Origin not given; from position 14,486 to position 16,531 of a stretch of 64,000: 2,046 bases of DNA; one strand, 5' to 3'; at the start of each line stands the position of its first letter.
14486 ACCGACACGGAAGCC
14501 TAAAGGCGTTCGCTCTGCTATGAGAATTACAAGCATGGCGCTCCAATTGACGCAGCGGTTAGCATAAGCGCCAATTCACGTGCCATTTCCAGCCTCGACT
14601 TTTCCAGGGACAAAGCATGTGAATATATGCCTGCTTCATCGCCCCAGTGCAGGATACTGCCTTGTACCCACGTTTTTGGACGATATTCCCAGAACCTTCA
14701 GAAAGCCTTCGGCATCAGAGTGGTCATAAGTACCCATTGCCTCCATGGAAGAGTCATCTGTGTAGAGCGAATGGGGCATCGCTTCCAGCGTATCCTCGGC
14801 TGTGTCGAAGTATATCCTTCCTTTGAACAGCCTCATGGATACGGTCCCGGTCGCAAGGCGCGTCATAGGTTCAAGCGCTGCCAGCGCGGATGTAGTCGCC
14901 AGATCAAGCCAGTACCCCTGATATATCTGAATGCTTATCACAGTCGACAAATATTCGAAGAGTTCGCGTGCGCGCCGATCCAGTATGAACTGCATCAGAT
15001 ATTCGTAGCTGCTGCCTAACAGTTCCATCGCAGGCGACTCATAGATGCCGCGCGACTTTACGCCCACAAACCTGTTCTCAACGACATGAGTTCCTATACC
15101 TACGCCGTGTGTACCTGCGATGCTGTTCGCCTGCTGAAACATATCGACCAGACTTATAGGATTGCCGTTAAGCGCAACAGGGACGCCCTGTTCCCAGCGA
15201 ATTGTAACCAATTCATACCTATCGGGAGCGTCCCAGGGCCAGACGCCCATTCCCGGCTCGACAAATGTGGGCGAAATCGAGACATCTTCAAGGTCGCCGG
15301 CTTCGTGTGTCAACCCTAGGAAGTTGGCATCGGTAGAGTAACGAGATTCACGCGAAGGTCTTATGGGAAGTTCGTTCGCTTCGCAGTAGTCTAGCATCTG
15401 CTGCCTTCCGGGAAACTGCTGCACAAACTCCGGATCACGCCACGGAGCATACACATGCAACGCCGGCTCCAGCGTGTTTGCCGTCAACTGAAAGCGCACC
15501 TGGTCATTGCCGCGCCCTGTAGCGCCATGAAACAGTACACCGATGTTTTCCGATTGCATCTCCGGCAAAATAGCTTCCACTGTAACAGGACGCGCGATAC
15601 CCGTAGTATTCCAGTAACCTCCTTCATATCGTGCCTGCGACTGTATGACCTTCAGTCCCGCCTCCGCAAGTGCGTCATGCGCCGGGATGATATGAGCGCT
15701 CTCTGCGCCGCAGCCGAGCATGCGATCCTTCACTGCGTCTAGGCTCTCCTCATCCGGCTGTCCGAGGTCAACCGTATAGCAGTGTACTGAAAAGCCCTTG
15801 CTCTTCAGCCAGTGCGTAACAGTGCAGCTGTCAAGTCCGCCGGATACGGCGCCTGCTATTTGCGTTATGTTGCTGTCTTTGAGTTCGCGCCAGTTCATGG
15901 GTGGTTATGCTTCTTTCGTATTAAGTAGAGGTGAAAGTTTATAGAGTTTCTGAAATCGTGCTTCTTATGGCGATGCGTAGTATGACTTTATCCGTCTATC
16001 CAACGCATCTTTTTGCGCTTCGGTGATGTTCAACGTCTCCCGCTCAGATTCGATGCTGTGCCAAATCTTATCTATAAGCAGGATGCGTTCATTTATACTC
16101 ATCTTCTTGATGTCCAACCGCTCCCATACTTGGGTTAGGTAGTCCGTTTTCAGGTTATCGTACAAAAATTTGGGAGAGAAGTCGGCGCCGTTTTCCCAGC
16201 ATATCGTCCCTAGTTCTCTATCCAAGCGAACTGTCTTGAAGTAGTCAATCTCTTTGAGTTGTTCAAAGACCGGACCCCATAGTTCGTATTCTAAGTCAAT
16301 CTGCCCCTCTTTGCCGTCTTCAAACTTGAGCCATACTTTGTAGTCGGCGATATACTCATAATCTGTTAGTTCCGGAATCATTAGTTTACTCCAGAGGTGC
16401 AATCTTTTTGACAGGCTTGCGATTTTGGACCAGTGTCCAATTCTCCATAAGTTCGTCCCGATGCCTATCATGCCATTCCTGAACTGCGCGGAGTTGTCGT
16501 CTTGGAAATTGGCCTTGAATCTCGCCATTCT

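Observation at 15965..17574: Low-GC DUF4160/DUF2442 cassette (two divergent tandem pairs with toxin-antitoxin-type add-ons) wedged into the arginine gene string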

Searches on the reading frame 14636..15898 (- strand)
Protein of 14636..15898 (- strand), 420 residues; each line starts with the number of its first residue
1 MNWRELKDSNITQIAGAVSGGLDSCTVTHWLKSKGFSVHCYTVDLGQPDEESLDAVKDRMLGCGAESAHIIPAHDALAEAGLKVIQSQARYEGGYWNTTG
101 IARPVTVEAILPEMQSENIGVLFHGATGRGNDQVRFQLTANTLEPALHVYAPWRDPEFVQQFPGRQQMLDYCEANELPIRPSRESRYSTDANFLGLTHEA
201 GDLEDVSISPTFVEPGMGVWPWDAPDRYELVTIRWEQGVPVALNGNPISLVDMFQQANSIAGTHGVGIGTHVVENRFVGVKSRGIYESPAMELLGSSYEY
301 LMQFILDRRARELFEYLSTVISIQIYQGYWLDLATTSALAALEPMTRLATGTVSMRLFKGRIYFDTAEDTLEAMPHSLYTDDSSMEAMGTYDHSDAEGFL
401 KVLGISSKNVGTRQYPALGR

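Call 17: find_encoding_contigs(protein=window:14636-15898:-, flank=6000, max_places=8)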
Protein window:14636-15898:- (420 aa): 22 contigs read that carry it; 3 places shown.
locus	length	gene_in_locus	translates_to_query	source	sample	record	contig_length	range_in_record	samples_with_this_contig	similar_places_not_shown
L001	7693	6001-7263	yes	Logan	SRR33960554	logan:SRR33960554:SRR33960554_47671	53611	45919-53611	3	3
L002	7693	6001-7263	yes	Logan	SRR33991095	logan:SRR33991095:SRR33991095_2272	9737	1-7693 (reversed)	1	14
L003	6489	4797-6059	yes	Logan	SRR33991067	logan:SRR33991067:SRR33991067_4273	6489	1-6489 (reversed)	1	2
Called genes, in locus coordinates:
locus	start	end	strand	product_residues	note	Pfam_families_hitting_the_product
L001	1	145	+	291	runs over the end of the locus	PF00696:AA_kinase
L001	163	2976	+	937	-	PF03699:UPF0182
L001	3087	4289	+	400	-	PF00202:Aminotran_3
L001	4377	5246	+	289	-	PF10387:DUF2442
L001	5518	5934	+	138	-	PF10387:DUF2442, PF09720:Unstab_antitox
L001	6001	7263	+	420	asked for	PF00764:Arginosuc_synth, PF20979:Arginosuc_syn_C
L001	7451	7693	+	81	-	?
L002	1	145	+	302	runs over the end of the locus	PF00696:AA_kinase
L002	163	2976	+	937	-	PF03699:UPF0182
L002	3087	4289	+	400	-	PF00202:Aminotran_3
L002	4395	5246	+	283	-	PF10387:DUF2442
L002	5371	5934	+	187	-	PF10387:DUF2442, PF09720:Unstab_antitox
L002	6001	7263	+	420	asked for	PF00764:Arginosuc_synth, PF20979:Arginosuc_syn_C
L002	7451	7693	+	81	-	?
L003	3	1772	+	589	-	?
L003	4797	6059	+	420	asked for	PF00764:Arginosuc_synth, PF20979:Arginosuc_syn_C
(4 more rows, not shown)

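Call 18: find_related_loci(query=window:14639-15898:-, collection=genome_contigs, flank=8000)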
Query window:14639-15898:- (420 aa) in genome_contigs; peptide patterns used: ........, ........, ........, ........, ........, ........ (x = any residue, [..] = any of these).
600 stretches matched a pattern (row limit reached: there are more); 570 encode a relative of the query (tblastn E <= 1e-3); the best 80 are kept; 80 distinct loci.
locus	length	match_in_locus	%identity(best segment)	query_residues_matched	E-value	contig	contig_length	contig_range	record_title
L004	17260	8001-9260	88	1-420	0e+0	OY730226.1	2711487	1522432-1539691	MAG: Dehalococcoidia bacterium isolate c007961a-0c0c-4106-a690-a869d044ef0b genome assembly, chromosome: 1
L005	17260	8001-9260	87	1-420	0e+0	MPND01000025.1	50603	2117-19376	MAG: SAR202 cluster bacterium bin90 NODE_1158_length_50603_cov_7.25472_ID_2315, whole genome shotgun sequence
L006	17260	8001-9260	88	1-420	0e+0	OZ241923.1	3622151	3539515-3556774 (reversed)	MAG: Dehalococcoidia bacterium isolate 97b7e7e8-eacd-433b-a875-92d102a9312a genome assembly, chromosome: 1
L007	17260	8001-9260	87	1-420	0e+0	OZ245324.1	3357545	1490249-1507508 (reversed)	MAG: Dehalococcoidia bacterium isolate 73e1cf89-bb5f-4822-b8fa-6749181b8977 genome assembly, chromosome: 1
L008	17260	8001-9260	88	1-420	0e+0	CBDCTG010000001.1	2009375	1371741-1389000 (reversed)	MAG: Dehalococcoidia bacterium isolate 4ff42160-3ad2-402c-a149-9455d4d66828 genome assembly, contig: contig_1, whole gen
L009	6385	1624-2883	87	1-420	0e+0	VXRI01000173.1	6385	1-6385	MAG: Chloroflexi bacterium isolate SB0664_bin_29 NODE_4763_length_6385_cov_6.900948, whole genome shotgun sequence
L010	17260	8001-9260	87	1-420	0e+0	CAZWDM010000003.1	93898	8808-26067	MAG TPA_asm: uncultured Dehalococcoidia bacterium isolate SRP109090_co1_127 genome assembly, contig: NODE_224_length_938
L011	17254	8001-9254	87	1-418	0e+0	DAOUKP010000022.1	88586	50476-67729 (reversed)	MAG TPA_asm: Dehalococcoidia bacterium isolate S7_351 k113_4537070, whole genome shotgun sequence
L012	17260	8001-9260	86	1-420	0e+0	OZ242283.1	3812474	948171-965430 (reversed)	MAG: Dehalococcoidia bacterium isolate d63046ed-7a55-4dc1-8bb2-d3050b7f4681 genome assembly, chromosome: 1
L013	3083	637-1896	86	1-420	0e+0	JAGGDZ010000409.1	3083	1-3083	MAG: Chloroflexota bacterium isolate TM_07 contig_527, whole genome shotgun sequence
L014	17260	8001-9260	84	1-420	0e+0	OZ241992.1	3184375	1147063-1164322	MAG: Dehalococcoidia bacterium isolate ad06a298-89b6-49a3-928e-ce4bba0dcfa3 genome assembly, chromosome: 1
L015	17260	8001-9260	83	1-420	0e+0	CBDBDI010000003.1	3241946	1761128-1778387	MAG: Dehalococcoidia bacterium isolate 8667ca63-c4f2-445c-998c-9896a5069bfa genome assembly, contig: contig_3, whole gen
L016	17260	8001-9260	87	1-420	0e+0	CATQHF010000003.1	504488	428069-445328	MAG: uncultured Dehalococcoidia bacterium isolate d4f5feb4-fdfc-4e97-8847-3d8bbc0da2e6 genome assembly, contig: contig_3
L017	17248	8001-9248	84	1-416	0e+0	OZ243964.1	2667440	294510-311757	MAG: Dehalococcoidia bacterium isolate 80dece80-02d0-4e71-89cf-4e35314ec78f genome assembly, chromosome: 1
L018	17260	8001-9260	83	1-420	0e+0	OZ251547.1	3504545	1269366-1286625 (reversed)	MAG: Dehalococcoidia bacterium isolate 7c1018f6-8209-44eb-a256-ba93cc78eb51 genome assembly, chromosome: 1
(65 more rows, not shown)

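Call 24: search_protein_families(library=pfam, alignment_id=A1, max_evalue=0.001)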
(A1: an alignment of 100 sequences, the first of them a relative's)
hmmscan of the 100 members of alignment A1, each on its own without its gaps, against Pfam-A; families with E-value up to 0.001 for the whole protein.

A. member 1, L006:7382-7660:+ (93 aa): 1 family
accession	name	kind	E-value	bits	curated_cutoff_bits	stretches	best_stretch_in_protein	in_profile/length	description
PF09720.15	Unstab_antitox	-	5.9e-16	58.7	23.3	1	31-85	1-54/54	Putative addiction module component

B. families by the number of members that match (of 100 scanned): 31 families (the first 25 are shown)
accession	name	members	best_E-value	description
PF10387.14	DUF2442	18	6.4e-22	Protein of unknown function (DUF2442)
PF09720.15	Unstab_antitox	13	9.4e-19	Putative addiction module component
PF13711.11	DUF4160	9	2.3e-20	Domain of unknown function (DUF4160)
PF10049.14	DUF2283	9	1.9e-15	Protein of unknown function (DUF2283)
PF05685.18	Uma2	7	2.1e-39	Putative restriction endonuclease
PF05016.21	ParE_toxin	7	1.1e-11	ParE toxin of type II toxin-antitoxin system, parDE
PF12098.13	DUF3574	2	3e-35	Protein of unknown function (DUF3574)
PF00106.31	adh_short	1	4.8e-53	short chain dehydrogenase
PF13561.12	adh_short_C2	1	5.3e-46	Enoyl-(Acyl carrier protein) reductase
PF05635.17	23S_rRNA_IVP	1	1.1e-39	23S rRNA-intervening sequence protein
PF03235.19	GmrSD_N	1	1.2e-34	GmrSD restriction endonuclease, N-terminal domain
PF13304.12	AAA_21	1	6.7e-32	AAA domain, putative AbiEii toxin, Type IV TA system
PF14103.11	DUF4276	1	1.3e-25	Domain of unknown function (DUF4276)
PF07510.16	GmrSD_C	1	9.8e-20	GmrSD restriction endonucleases, C-terminal domain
PF13175.12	AAA_15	1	5e-17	AAA ATPase domain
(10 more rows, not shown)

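Call 86: search_protein_families(library=pfam, alignment_id=A6, max_evalue=0.001)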
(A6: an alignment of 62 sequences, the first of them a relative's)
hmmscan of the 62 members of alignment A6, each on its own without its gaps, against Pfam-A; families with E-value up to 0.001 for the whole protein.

A. member 1, L006:7270-7602:- (111 aa): 0 families

B. families by the number of members that match (of 62 scanned): 0 families

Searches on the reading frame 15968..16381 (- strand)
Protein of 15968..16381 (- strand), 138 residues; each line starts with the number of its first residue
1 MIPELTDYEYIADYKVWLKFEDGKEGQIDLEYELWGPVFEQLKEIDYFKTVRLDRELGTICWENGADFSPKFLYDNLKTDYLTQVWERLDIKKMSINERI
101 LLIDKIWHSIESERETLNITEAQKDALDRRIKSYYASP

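Call 5: search_protein_families(library=pfam, max_evalue=1, proteins=[window:15968-16381:-])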
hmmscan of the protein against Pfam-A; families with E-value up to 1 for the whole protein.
seq(138 aa): 2 families
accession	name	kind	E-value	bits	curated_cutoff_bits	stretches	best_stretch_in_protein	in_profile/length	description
PF10387.14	DUF2442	-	5.3e-14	52.6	23.9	1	9-77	5-70/72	Protein of unknown function (DUF2442)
PF09720.15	Unstab_antitox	-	3.7e-10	40.1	23.3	1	93-135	1-42/54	Putative addiction module component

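Call 6: search_protein_families(library=padloc, max_evalue=1, proteins=[window:15968-16381:-])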
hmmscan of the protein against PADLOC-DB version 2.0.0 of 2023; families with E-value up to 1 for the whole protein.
seq(138 aa): 0 families

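Call 7: search_protein_families(library=ncbifam, max_evalue=1, proteins=[window:15968-16381:-])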
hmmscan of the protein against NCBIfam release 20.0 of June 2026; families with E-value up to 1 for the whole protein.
seq(138 aa): 2 families
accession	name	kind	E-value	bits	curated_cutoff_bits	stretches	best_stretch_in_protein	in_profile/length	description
TIGR02574.1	stabl_TIGR02574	hypoth_equivalog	7.8e-13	48.2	31.9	1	90-136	1-47/65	putative addiction module component, TIGR02574 family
NF048016.1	antoxin_DhiA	equivalog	8e-08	32.9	200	1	6-115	5-104/160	type II toxin-antitoxin system antitoxin DhiA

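Call 32: find_homologous_proteins(query=window:15968-16381:-, max_evalue=0.001)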
Query seq(138 aa) (138 aa): 44 proteins with E <= 0.001 among 49 candidates.
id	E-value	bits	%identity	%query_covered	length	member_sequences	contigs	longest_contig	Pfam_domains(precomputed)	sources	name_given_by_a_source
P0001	6.7e-87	307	100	100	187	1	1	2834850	PF10387.15,PF09720.16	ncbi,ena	-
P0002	3.6e-57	210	72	100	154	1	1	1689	PF10387.15,PF09720.16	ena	-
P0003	1.3e-54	202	69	100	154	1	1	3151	PF10387.15,PF09720.16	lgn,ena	-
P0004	1.3e-54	202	69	100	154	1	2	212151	PF10387.15,PF09720.16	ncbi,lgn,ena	-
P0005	2.4e-54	201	64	100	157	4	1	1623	PF10387.15,PF09720.16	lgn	-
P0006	3.8e-54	201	68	100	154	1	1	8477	PF10387.15,PF09720.16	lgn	-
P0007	1.5e-53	199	69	90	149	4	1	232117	PF10387.15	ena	-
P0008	2.0e-53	198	67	100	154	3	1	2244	PF10387.15,PF09720.16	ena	-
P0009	3.4e-53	197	63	100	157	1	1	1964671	PF10387.15,PF09720.16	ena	-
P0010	7.4e-53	196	67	100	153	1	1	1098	PF10387.15,PF09720.16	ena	-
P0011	8.6e-53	196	67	100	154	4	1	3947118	PF10387.15,PF09720.16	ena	-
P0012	1.2e-50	189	62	100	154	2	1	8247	PF10387.15,PF09720.16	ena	-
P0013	1.4e-30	124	67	57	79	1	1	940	PF10387.15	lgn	-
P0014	4.9e-30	122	66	57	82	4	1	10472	PF10387.15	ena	-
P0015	5.1e-29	119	67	57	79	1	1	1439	PF10387.15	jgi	jgi:Protein of unknown function (DUF2442)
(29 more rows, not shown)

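Call 57: search_solved_structures(query=window:15968-16381:-, max_evalue=1)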
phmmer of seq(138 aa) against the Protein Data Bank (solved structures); distinct sequences matched with E-value up to 1: 0.

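Call 63: search_solved_structures(query=A2, max_evalue=5, show_alignments=2)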
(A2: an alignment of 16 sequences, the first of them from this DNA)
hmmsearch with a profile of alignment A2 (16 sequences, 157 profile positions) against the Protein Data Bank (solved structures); distinct sequences matched with E-value up to 5: 5.
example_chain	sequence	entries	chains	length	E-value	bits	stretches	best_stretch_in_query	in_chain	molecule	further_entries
2y6u_A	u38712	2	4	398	0.23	14.3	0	70-128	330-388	PEROXISOMAL MEMBRANE PROTEIN LPX1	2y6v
2co9_A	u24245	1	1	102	0.26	14.1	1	101-137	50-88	thymus high mobility group box protein TOX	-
1v63_A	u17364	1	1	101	0.36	13.7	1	78-136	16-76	Nucleolar transcription factor 1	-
8c26_B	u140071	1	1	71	0.5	13.2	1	89-138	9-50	Antitoxin ParD2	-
9k7z_A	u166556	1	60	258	0.96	12.3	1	21-112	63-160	Cage-i53-Zn1-HEHE-16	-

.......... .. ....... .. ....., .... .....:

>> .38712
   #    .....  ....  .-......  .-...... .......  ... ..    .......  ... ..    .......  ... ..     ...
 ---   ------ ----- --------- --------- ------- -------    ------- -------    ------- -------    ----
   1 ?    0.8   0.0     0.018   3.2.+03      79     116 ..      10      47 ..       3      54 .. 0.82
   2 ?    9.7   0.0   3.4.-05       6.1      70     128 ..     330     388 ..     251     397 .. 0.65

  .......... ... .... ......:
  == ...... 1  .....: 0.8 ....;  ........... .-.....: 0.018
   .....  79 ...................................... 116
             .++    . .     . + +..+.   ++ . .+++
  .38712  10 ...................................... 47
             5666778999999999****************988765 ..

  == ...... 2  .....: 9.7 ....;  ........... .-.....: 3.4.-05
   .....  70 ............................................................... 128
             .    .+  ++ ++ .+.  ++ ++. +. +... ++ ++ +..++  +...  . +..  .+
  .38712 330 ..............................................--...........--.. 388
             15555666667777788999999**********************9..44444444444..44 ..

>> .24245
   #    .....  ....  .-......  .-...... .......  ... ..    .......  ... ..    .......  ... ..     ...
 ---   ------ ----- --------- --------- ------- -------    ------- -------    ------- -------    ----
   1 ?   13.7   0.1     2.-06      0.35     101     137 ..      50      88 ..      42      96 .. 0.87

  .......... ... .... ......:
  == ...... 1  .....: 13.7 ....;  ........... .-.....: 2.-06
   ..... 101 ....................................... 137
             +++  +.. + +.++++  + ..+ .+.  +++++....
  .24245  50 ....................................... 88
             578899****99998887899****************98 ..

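Call 81: predict_structure(alignment_id=A5)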
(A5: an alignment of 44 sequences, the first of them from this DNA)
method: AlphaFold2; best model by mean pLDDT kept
length: 138 residues; sequences in the alignment: 44
mean_pLDDT: 82.0   pTM: 0.56
mean pLDDT of the five models: 82.0, 79.7, 77.0, 74.7, 74.4
residues with pLDDT >= 90: 51; 70-90: 63; 50-70: 23; < 50: 1
segments of 3 or more residues with pLDDT < 50: none
pLDDT, mean of each block of 10 residues (from residue 1): 90 93 90 88 93 92 93 82 62 79 77 64 76 66
secondary structure, 60 per line:
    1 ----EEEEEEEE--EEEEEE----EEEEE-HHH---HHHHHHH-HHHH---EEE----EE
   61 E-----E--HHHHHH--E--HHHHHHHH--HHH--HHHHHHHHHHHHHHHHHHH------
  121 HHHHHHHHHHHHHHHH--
elements in order: E5-12 E15-20 E25-29 H37-43 H45-48 E52-54 E59-61 H70-75 H81-88 H96-114 H121-136

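Call 83: fold_search(model_id=the predicted structure, library=pdb)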
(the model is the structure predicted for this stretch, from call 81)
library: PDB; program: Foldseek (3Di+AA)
matches with E <= 10: 847; with E <= 0.001: 0
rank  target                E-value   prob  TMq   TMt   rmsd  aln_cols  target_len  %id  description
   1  2auw_A                1.8e-03  1.00  0.51  0.47  11.4       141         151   19  Crystal Structure of Putative DNA Binding Protein NE0471 from Nitrosomonas europaea ATCC 19718 (released 2005-10-11)
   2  2auw_B                2.4e-02  0.99  0.42  0.38  11.0       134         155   22  Crystal Structure of Putative DNA Binding Protein NE0471 from Nitrosomonas europaea ATCC 19718 (released 2005-10-11)
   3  3k8r_A                3.0e-02  0.99  0.41  0.61   8.5        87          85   16  Crystal structure of protein of unknown function (YP_427503.1) from Rhodospirillum rubrum ATCC 11170 at 2.75 A resolut (released 2009-10-27)
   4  3k8r_B                3.5e-02  0.99  0.40  0.61   3.4        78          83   18  Crystal structure of protein of unknown function (YP_427503.1) from Rhodospirillum rubrum ATCC 11170 at 2.75 A resolut (released 2009-10-27)
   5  2l6n_MODEL_1_A        7.3e-02  0.90  0.36  0.38  11.7       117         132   14  NMR solution structure of the protein YP_001092504.1 (released 2011-01-19)
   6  6npb_A                1.0e-01  0.87  0.33  0.14   6.7        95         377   22  X-ray crystal structure of TmpA, 2-trimethylaminoethylphosphonate hydroxylase, with Fe and 2OG (released 2019-03-06)
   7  6npb_B                1.0e-01  0.87  0.33  0.14   6.6        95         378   22  X-ray crystal structure of TmpA, 2-trimethylaminoethylphosphonate hydroxylase, with Fe and 2OG (released 2019-03-06)
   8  2wv6_F                1.1e-01  0.35  0.23  0.31   9.4        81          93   18  Crystal structure of the cholera toxin-like B-subunit from Citrobacter freundii to 1.9 angstrom (released 2009-10-27)
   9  6npc_B                1.2e-01  0.84  0.33  0.14   6.7        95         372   22  X-ray crystal structure of TmpA, 2-trimethylaminoethylphosphonate hydroxylase, with Fe, 2OG, and 2-trimethylaminoethyl (released 2019-03-06)
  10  2wv6_E                1.3e-01  0.30  0.20  0.28   8.8        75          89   15  Crystal structure of the cholera toxin-like B-subunit from Citrobacter freundii to 1.9 angstrom (released 2009-10-27)
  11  3efx_D                2.0e-01  0.25  0.23  0.30   8.8        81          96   15  Novel binding site identified in a hybrid between cholera toxin and heat-labile enterotoxin, 1.9A crystal structure re (released 2008-09-23)
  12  2wv6_I                2.0e-01  0.21  0.22  0.30   9.3        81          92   17  Crystal structure of the cholera toxin-like B-subunit from Citrobacter freundii to 1.9 angstrom (released 2009-10-27)
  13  1chp_D                2.0e-01  0.20  0.20  0.25   9.1        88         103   18  SURPRISING LEADS FOR A CHOLERA TOXIN RECEPTOR BINDING ANTAGONIST; CRYSTALLOGRAPHIC STUDIES OF CTB MUTANTS (released 1996-03-08)
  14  2o2l_D                2.1e-01  0.21  0.21  0.27   9.0        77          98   18  Crystal structure of human heat-labile enterotoxin in complex with a blood group A antigen analog (released 2007-08-14)
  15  2wv6_J                2.3e-01  0.28  0.22  0.29   8.9        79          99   15  Crystal structure of the cholera toxin-like B-subunit from Citrobacter freundii to 1.9 angstrom (released 2009-10-27)
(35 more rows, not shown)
